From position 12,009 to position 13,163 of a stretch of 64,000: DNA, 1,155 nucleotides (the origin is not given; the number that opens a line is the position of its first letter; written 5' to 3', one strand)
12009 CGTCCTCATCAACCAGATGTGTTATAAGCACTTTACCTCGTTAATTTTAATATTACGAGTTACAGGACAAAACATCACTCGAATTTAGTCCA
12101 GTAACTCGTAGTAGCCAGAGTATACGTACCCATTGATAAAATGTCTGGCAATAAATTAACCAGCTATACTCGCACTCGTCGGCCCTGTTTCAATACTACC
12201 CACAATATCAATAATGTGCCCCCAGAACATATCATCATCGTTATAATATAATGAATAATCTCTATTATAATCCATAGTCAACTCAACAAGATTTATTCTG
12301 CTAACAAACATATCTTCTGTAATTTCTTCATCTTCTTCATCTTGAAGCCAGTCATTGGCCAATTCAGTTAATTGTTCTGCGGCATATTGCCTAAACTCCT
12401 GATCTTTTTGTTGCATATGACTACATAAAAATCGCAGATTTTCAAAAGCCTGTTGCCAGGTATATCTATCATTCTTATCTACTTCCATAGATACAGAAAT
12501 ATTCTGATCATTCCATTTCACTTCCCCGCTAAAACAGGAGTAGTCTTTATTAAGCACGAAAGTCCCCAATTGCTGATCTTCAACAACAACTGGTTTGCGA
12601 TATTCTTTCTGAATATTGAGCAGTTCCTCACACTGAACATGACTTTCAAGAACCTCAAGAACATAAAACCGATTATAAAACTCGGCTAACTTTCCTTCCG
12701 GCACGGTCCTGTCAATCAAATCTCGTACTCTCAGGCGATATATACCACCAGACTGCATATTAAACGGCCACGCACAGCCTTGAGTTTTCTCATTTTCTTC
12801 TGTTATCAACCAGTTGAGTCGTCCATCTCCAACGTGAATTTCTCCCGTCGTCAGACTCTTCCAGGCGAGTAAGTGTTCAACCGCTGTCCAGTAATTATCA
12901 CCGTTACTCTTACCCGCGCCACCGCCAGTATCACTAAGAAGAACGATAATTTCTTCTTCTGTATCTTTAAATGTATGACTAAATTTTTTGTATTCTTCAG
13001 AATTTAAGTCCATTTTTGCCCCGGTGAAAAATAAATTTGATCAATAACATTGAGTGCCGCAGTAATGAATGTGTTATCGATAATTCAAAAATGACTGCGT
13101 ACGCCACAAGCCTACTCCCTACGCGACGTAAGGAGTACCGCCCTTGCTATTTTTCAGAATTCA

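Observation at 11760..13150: AT-rich single-gene islet between ydcF and hrpA encoding a 285-aa orphan protein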

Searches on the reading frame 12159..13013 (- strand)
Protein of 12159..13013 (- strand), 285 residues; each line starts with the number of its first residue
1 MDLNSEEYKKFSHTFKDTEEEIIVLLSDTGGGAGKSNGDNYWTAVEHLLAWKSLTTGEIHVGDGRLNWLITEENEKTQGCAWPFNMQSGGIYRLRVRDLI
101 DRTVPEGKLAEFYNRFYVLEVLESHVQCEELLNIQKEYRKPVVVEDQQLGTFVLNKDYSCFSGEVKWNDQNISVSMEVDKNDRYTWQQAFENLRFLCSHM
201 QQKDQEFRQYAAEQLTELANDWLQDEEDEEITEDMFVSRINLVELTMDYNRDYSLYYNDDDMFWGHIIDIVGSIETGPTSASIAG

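Call 6: search_protein_families(proteins=[window:12159-13013:-], library=ncbifam, max_evalue=1)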
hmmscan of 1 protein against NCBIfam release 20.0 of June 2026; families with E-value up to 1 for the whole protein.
window:12159-13013:- (285 aa): 1 family
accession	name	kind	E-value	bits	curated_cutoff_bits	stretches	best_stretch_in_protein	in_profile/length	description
NF046055.1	restr_BPTD_3080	equivalog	0.012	13.6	800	1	134-244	691-798/970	BPTD_3080 family restriction endonuclease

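Call 7: search_protein_families(proteins=[window:12159-13013:-], library=padloc, max_evalue=1)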
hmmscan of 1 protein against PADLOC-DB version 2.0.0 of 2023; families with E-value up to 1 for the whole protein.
window:12159-13013:- (285 aa): 1 family
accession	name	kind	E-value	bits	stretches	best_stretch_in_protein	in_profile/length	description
PDLC04114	JukB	-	0.039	11.4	1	186-224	213-250/323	-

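Call 8: profile_search(protein=window:12159-13013:-)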
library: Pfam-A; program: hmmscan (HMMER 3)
A. the first sequence (285 residues): domains with independent E <= 10: 2; with E <= 0.001: 2
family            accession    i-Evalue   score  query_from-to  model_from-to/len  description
DUF2262           PF10020.14    4.2e-43   147.7     146-283         1-142/142  Uncharacterized protein conserved in bacteria (DUF2262)
DUF7021           PF22886.1     5.8e-31   107.4       8-138         2-123/123  Domain of unknown function (DUF7021)

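Call 17: find_homologous_proteins(query=window:12159-13013:-, max_evalue=0.001)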
Query window:12159-13013:- (285 aa): 112 proteins with E <= 0.001 among 726 candidates.
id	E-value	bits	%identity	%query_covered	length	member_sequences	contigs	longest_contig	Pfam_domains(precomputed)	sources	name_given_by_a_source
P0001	1.9e-177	607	93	100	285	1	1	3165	PF22886.2,PF10020.15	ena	-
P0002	2.9e-174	596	91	100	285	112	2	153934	PF22886.2,PF10020.15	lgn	-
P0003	2.8e-171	586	89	100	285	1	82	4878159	PF22886.2,PF10020.15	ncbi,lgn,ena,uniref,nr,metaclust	ncbi:TPA: DUF2262 domain-containing protein [Escherichia coli]|uniref:DUF2262 domain-containing prot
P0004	1.0e-170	585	89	100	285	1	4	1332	PF22886.2,PF10020.15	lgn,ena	-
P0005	2.0e-170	584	89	100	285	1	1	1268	PF22886.2,PF10020.15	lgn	-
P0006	2.6e-170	583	90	100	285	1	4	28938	PF22886.2,PF10020.15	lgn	-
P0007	5.4e-169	579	87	100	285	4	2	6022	PF22886.2,PF10020.15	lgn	-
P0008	1.6e-158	545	82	100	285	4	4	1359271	PF22886.2,PF10020.15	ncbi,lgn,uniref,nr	ncbi:Uncharacterized protein conserved in bacteria [Escherichia coli]|uniref:DUF2262 domain-containi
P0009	8.8e-149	513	90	88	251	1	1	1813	PF22886.2,PF10020.15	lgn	-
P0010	2.5e-141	488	89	83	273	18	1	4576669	PF22886.2,PF10020.15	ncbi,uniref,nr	ncbi:DUF2262 domain-containing protein [Escherichia fergusonii]|uniref:DUF7021 domain-containing pro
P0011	2.7e-116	406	91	68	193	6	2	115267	PF22886.2,PF10020.15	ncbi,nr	ncbi:DUF2262 domain-containing protein, partial [Escherichia fergusonii]|nr:DUF2262 domain-containin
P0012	2.2e-83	298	47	100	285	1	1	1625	PF22886.2,PF10020.15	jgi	jgi:hypothetical protein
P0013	1.1e-82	296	49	100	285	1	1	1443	PF22886.2,PF10020.15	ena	-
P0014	3.2e-80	288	46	100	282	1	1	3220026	PF22886.2,PF10020.15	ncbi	ncbi:MAG: DUF2262 domain-containing protein [Ferruginibacter sp.]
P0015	3.9e-80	287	48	99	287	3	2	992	PF22886.2,PF10020.15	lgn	-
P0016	4.1e-78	281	44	100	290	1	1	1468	PF22886.2,PF10020.15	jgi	jgi:hypothetical protein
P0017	3.0e-77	278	47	99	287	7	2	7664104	PF22886.2,PF10020.15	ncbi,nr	ncbi:DUF2262 domain-containing protein [Flammeovirgaceae bacterium SG7u.111]|nr:DUF2262 domain-conta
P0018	2.6e-73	265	44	100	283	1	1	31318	PF22886.2,PF10020.15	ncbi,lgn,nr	ncbi:hypothetical protein AGMMS49983_13870 [Clostridia bacterium]|nr:hypothetical protein AGMMS49983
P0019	1.1e-72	263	44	100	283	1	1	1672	PF22886.2,PF10020.15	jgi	jgi:hypothetical protein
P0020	1.8e-68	249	44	100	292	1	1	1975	PF22886.2,PF10020.15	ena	-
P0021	2.8e-68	248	44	100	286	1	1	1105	PF22886.2,PF10020.15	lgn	-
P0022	8.6e-66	240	40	99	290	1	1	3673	PF22886.2,PF10020.15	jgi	-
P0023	6.4e-61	224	42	99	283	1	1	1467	PF22886.2,PF10020.15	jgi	jgi:hypothetical protein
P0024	5.8e-60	221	42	93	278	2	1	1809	PF22886.2,PF10020.15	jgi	jgi:hypothetical protein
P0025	2.5e-58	216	35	99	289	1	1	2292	PF22886.2,PF10020.15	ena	-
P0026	1.0e-55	207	39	98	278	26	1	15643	PF22886.2,PF10020.15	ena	-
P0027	1.2e-55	207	38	98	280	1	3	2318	PF22886.2,PF10020.15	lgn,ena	-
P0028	1.3e-55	207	38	98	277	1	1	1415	PF22886.2,PF10020.15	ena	-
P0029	1.8e-55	206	39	98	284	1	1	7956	PF22886.2,PF10020.15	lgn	-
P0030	2.4e-55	206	38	98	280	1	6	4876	PF22886.2,PF10020.15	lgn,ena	-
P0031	6.6e-55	205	39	98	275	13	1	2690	PF22886.2,PF10020.15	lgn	-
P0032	1.1e-54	204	38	98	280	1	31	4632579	PF22886.2,PF10020.15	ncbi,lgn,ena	-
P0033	3.1e-54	202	41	95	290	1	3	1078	PF22886.2,PF10020.15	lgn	-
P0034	3.3e-54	202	38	98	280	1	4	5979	PF22886.2,PF10020.15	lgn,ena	-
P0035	4.2e-54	202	39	94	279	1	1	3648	PF22886.2,PF10020.15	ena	-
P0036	5.6e-54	202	37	98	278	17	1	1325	PF22886.2,PF10020.15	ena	-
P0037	5.9e-54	201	38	98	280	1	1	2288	PF22886.2,PF10020.15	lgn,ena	-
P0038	7.7e-54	201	38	98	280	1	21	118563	PF22886.2,PF10020.15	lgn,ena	-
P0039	8.1e-54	201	37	98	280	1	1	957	PF22886.2,PF10020.15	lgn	-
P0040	2.4e-53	199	38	98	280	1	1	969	PF22886.2,PF10020.15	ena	-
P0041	2.6e-53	199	36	98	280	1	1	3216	PF22886.2,PF10020.15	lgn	-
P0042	3.1e-53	199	38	97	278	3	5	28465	PF22886.2,PF10020.15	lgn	-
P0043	3.7e-53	199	37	98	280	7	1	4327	PF22886.2,PF10020.15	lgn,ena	-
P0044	6.2e-53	198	37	98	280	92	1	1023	PF22886.2,PF10020.15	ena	-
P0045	6.8e-51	191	35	98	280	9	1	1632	PF22886.2,PF10020.15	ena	-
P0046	6.9e-51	191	36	98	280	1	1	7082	PF22886.2,PF10020.15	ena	-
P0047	7.7e-51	191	36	98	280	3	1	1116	PF22886.2,PF10020.15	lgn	-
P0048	1.0e-50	191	36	97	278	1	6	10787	PF22886.2,PF10020.15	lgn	-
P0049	2.2e-50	190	37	98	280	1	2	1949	PF22886.2,PF10020.15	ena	-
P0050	5.0e-50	189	35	98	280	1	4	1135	PF22886.2,PF10020.15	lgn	-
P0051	6.2e-50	188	41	80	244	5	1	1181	PF22886.2,PF10020.15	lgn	-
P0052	1.5e-49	187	37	98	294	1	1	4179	PF22886.2,PF10020.15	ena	-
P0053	4.3e-49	186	37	98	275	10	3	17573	PF22886.2,PF10020.15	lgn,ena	-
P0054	5.8e-49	185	37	99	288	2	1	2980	PF22886.2,PF10020.15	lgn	-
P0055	5.7e-48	182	36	98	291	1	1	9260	PF22886.2,PF10020.15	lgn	-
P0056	6.2e-47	178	37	98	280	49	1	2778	PF22886.2,PF10020.15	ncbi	-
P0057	6.4e-47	178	40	77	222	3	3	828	PF22886.2,PF10020.15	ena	-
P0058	9.3e-47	178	38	98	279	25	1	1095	PF22886.2,PF10020.15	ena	-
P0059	2.1e-46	177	34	96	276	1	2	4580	PF22886.2,PF10020.15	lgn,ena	-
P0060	3.5e-45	173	47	63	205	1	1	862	PF22886.2,PF10020.15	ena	-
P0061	6.4e-45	172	35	98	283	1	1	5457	PF22886.2,PF10020.15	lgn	-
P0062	1.7e-44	170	37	98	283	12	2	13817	PF22886.2,PF10020.15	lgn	-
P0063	1.5e-43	167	37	100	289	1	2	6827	PF22886.2,PF10020.15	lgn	-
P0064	3.0e-43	166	36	99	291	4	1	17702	PF22886.2,PF10020.15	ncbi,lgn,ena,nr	ncbi:MAG: DUF2262 domain-containing protein [Lachnospiraceae bacterium]|nr:DUF2262 domain-containing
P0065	4.5e-43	166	35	98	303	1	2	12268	PF22886.2,PF10020.15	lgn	-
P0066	7.1e-43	165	38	87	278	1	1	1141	PF22886.2,PF10020.15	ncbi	-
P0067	8.4e-43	165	34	97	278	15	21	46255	PF22886.2,PF10020.15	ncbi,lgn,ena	-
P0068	2.5e-42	163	34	98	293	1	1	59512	PF22886.2,PF10020.15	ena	-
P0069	2.5e-42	163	36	98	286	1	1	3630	PF22886.2,PF10020.15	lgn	-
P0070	5.6e-42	162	35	98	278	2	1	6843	PF22886.2,PF10020.15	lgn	-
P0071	1.1e-41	161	37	93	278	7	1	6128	PF22886.2,PF10020.15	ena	-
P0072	1.1e-41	161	36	98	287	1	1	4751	PF22886.2,PF10020.15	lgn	-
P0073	3.1e-41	160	35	95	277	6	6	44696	PF22886.2,PF10020.15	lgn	-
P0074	6.1e-41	159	34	99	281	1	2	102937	PF22886.2,PF10020.15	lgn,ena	-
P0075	6.8e-41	159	34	93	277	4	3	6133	PF22886.2,PF10020.15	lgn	-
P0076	2.2e-40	157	35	99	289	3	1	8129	PF22886.2,PF10020.15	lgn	-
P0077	3.0e-39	153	35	99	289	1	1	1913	PF22886.2,PF10020.15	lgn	-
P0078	7.2e-39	152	34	86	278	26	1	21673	PF22886.2,PF10020.15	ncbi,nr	ncbi:MAG: DUF2262 domain-containing protein [Oscillospiraceae bacterium]|nr:DUF2262 domain-containin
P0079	1.2e-38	151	33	99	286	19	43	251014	PF22886.2,PF10020.15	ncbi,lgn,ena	-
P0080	1.7e-38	151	34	99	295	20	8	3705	PF22886.2,PF10020.15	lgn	-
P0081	2.2e-38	150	33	99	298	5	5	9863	PF22886.2,PF10020.15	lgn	-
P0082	1.1e-37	148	32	99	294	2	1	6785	PF22886.2,PF10020.15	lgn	-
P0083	1.2e-37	148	33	98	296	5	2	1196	PF22886.2,PF10020.15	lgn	-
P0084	5.7e-37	146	34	98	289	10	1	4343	PF22886.2,PF10020.15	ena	-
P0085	6.7e-37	146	33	94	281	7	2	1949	PF22886.2,PF10020.15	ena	-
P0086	6.1e-36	142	32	95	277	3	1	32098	PF22886.2,PF10020.15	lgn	-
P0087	1.6e-35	141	33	97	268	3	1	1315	PF22886.2,PF10020.15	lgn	-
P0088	5.1e-35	139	36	98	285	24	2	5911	PF22886.2,PF10020.15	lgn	-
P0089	2.7e-33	134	33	98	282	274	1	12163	PF22886.2,PF10020.15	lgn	-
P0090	4.2e-32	130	33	99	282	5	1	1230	PF22886.2,PF10020.15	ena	-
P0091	1.5e-31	128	34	99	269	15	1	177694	PF22886.2,PF10020.15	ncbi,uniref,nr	ncbi:DUF2262 domain-containing protein [Cytobacillus praedii]|uniref:DUF2262 domain-containing prote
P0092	2.7e-31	127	34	98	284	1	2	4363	PF22886.2,PF10020.15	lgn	-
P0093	3.3e-31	127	33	98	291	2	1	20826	PF22886.2,PF10020.15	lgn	-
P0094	3.4e-31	127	41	54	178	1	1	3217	PF10020.15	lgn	-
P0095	3.7e-31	127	32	99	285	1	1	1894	PF22886.2,PF10020.15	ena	-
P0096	6.2e-31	126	33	99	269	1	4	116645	PF22886.2,PF10020.15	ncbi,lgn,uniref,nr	ncbi:DUF2262 domain-containing protein [Cytobacillus sp.]|uniref:DUF2262 domain-containing protein n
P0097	1.4e-30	125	33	99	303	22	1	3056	PF22886.2,PF10020.15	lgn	-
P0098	7.3e-30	122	33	98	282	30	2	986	PF22886.2,PF10020.15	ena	-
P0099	2.2e-29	121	41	50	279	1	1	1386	PF08659.17,PF13561.13,PF00106.32,PF10020.15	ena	-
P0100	4.1e-29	120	34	94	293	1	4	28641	PF22886.2,PF10020.15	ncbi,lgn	-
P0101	4.7e-29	120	33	99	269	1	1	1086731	PF22886.2,PF10020.15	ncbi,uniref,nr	ncbi:DUF2262 domain-containing protein [Cytobacillus massiliigabonensis]|uniref:DUF2262 domain-conta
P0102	8.5e-29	119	38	57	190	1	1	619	PF10020.15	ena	-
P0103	2.0e-28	118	38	56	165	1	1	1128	PF10020.15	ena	-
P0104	3.4e-28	117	33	99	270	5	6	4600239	PF22886.2,PF10020.15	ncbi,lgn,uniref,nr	ncbi:DUF2262 domain-containing protein [Lysinibacillus telephonicus]|uniref:DUF2262 domain-containin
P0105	3.6e-28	117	32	98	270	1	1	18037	PF22886.2,PF10020.15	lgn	-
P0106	2.0e-27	114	33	94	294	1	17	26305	PF22886.2,PF10020.15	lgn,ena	-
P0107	2.2e-27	114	34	98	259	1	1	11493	PF22886.2,PF10020.15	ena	-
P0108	5.3e-27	113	32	94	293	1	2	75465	PF22886.2,PF10020.15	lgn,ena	-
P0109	3.1e-26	111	34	59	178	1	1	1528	PF10020.15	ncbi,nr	ncbi:MAG: DUF2262 domain-containing protein, partial [Ruminococcus sp.]|nr:DUF2262 domain-containing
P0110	2.3e-25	108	32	96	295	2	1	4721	PF22886.2,PF10020.15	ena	-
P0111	1.1e-24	105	32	98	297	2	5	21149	PF22886.2,PF10020.15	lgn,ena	-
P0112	2.8e-21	94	34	67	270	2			PF22886.2,PF10020.15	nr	nr:DUF2262 domain-containing protein [Ruminococcus sp.]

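Call 20: find_encoding_contigs(protein=P0017, flank=8000, max_places=2)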
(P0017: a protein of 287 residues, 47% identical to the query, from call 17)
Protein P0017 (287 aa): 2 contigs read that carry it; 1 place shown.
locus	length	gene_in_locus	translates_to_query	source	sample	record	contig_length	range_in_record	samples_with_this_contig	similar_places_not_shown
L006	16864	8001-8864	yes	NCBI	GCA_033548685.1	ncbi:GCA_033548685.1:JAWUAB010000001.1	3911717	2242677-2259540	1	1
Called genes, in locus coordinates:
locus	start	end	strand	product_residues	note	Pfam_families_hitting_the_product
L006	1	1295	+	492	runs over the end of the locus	PF07632:Sde182_NH-like, PF21027:Sde0182_C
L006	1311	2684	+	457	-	-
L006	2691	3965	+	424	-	PF07632:Sde182_NH-like, PF16586:DUF5060 (weak)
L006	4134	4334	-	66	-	-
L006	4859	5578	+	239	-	-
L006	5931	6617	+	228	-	PF17070:Thx (weak)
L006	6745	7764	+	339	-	PF09234:DUF1963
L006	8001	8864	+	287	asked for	PF22886:DUF7021, PF10020:DUF2262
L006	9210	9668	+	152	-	-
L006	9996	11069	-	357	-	PF03702:AnmK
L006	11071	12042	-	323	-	PF00480:ROK, PF02685:Glucokinase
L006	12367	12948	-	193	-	PF18306:LDcluster4, PF03641:Lysine_decarbox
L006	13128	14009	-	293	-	PF01263:Aldose_epim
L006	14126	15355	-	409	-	PF12704:MacB_PCD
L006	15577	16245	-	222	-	PF00005:ABC_tran, PF13304:AAA_21 (faint)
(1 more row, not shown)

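Call 21: find_encoding_contigs(protein=P0104, flank=8000, max_places=3)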
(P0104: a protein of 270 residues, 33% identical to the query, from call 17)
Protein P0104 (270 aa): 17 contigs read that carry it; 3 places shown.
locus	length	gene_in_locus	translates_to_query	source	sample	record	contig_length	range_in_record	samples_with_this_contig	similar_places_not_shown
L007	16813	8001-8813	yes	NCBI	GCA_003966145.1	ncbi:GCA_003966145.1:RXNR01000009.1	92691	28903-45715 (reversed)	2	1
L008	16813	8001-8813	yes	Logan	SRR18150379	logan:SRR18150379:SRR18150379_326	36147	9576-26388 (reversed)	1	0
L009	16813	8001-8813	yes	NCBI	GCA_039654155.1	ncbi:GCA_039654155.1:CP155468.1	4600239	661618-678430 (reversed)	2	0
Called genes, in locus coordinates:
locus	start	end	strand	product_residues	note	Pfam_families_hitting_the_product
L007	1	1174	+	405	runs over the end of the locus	PF00291:PALP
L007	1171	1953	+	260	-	PF00290:Trp_syntA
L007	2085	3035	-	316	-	PF01370:Epimerase, PF02719:Polysacc_synt_2 (weak), PF04321:RmlD_sub_bind, PF16363:GDP_Man_Dehyd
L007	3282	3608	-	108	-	PF08863:YolD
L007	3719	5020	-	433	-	PF00817:IMS, PF11798:IMS_HHH, PF21999:IMS_HHH_1 (weak), PF11799:IMS_C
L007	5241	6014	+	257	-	PF00106:adh_short, PF08659:KR, PF13561:adh_short_C2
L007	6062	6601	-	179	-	PF00857:Isochorismatase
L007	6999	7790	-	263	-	PF00795:CN_hydrolase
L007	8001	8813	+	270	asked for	PF22886:DUF7021, PF10020:DUF2262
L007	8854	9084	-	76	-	-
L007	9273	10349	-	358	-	-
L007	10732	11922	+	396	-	PF00155:Aminotran_1_2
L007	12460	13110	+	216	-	PF01810:LysE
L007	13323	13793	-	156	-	PF07931:CPT (weak), PF13238:AAA_18 (weak), PF13671:AAA_33, PF13207:AAA_17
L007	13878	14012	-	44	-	-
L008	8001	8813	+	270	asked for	PF22886:DUF7021, PF10020:DUF2262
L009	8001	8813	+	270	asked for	PF22886:DUF7021, PF10020:DUF2262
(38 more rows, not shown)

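Call 23: search_solved_structures(query=A1, max_evalue=1, show_alignments=2)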
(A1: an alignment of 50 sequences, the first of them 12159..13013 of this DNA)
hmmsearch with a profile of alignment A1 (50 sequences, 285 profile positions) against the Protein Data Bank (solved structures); distinct sequences matched with E-value up to 1: 1.
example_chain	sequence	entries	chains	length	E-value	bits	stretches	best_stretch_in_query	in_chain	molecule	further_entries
2krh_A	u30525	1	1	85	0.49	13.3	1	107-174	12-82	Actin-binding Rho-activating protein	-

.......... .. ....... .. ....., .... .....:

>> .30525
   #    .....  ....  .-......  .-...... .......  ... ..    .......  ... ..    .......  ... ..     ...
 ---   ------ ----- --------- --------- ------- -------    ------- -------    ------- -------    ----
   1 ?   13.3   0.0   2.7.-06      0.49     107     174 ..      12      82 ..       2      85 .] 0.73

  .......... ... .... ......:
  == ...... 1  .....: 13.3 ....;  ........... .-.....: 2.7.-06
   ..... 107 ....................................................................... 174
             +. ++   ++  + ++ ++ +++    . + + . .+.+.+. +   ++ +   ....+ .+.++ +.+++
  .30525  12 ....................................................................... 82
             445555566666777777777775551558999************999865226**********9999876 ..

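Call 24: search_protein_families(proteins=[window:12159-13013:-], library=phrogs, max_evalue=1)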
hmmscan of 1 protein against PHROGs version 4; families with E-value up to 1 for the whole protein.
window:12159-13013:- (285 aa): 3 families
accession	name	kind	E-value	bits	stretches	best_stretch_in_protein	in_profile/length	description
phrog_10822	-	DNA, RNA and nucleotide metabolism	0.0065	17.2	1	155-198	98-141/245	HNH endonuclease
phrog_36031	-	unknown function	0.18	12.5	0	220-252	113-146/176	-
phrog_21859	-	unknown function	0.48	11.6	0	113-130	11-28/81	-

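Call 25: find_encoding_contigs(protein=P0008, flank=6000, max_places=3)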
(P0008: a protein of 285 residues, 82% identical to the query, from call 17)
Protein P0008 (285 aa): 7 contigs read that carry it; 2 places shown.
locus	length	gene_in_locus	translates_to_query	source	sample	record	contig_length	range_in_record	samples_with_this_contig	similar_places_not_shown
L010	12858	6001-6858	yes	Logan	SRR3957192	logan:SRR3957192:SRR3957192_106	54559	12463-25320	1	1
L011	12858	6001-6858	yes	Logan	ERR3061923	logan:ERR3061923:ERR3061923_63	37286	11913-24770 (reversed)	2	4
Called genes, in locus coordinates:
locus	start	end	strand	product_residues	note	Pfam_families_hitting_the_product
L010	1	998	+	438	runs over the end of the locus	PF00782:DSPc, PF22785:Tc-R-P (weak)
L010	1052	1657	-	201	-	PF02525:Flavodoxin_2, PF03358:FMN_red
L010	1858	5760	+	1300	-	PF00270:DEAD (weak), PF13245:AAA_19 (faint), PF00271:Helicase_C, PF04408:WHD_HA2 (weak), PF21010:HA2_C, PF07717:OB_NTP_bind, PF11898:DUF3418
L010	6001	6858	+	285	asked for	PF22886:DUF7021, PF10020:DUF2262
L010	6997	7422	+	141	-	-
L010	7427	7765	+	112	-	-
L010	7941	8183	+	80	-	-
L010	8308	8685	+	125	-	-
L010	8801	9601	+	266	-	PF02698:DUF218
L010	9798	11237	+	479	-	PF00171:Aldedh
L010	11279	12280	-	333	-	PF00044:Gp_dh_N, PF02800:Gp_dh_C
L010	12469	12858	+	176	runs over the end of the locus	PF01292:Ni_hydr_CYTB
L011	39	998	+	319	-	PF14378:PAP2_3 (weak), PF00782:DSPc, PF22785:Tc-R-P (weak)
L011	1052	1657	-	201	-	PF02525:Flavodoxin_2, PF03358:FMN_red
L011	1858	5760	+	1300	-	PF00270:DEAD (weak), PF13245:AAA_19 (faint), PF00271:Helicase_C, PF04408:WHD_HA2 (weak), PF21010:HA2_C, PF07717:OB_NTP_bind, PF11898:DUF3418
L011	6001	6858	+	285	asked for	PF22886:DUF7021, PF10020:DUF2262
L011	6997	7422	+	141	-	-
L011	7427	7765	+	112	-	-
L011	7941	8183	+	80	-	-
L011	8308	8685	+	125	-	-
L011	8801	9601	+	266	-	PF02698:DUF218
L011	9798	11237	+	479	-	PF00171:Aldedh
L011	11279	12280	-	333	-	PF00044:Gp_dh_N, PF02800:Gp_dh_C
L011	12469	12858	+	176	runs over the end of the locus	PF01292:Ni_hydr_CYTB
